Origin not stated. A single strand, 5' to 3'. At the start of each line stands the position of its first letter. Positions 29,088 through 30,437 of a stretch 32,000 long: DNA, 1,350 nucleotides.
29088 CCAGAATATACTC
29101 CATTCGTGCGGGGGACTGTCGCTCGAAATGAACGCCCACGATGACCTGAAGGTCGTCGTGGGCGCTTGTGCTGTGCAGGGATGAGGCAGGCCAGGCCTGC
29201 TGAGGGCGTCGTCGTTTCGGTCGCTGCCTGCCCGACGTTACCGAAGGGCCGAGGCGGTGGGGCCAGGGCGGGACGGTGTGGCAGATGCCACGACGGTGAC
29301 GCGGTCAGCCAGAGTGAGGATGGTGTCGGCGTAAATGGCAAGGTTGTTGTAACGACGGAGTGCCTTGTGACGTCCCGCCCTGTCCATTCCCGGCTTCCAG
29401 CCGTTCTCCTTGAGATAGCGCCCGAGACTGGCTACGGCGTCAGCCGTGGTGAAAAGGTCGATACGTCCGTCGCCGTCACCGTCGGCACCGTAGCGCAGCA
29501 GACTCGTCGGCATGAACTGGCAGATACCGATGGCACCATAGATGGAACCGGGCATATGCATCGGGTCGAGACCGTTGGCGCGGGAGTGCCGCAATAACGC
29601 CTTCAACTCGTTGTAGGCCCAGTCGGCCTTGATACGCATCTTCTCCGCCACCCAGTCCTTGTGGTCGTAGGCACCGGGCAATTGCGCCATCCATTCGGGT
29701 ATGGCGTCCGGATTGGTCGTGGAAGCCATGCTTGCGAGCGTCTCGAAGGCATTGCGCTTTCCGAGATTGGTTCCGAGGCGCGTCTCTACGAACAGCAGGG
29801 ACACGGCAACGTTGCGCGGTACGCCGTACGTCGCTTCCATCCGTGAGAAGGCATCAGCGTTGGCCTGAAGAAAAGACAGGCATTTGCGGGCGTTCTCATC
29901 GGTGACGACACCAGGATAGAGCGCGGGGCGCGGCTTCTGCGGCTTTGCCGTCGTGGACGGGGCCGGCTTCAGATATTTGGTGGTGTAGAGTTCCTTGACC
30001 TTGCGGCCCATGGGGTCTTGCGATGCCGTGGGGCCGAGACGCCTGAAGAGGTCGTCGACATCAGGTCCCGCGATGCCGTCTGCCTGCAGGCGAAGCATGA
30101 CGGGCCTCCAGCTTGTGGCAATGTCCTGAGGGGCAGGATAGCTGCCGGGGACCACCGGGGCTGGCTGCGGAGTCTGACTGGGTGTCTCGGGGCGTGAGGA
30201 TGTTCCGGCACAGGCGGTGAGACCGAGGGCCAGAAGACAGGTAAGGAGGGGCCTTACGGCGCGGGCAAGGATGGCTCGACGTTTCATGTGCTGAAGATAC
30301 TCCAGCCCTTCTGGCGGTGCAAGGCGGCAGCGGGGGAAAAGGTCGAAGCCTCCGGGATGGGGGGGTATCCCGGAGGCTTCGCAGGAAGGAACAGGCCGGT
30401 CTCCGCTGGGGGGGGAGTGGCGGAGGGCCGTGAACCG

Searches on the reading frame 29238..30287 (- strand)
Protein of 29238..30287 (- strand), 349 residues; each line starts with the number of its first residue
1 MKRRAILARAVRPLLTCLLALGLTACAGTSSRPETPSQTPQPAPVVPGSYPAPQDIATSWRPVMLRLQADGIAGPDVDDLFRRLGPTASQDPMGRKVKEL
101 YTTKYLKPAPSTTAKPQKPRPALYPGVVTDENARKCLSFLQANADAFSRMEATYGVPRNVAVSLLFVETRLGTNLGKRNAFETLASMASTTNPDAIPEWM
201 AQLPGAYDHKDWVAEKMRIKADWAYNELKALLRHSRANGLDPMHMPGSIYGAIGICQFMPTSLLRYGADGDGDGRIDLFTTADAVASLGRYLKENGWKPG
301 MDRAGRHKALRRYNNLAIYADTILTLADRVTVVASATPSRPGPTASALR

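Call 79: search_protein_families(library=pfam, proteins=[window:29238-30287:-], max_evalue=0.01)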
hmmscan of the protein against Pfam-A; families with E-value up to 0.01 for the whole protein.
window:29238-30287:- (349 aa): 1 family
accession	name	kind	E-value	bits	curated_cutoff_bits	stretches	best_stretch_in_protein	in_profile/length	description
PF13406.11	SLT_2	-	2.9e-49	168.3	24.3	1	67-302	13-206/292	Transglycosylase SLT domain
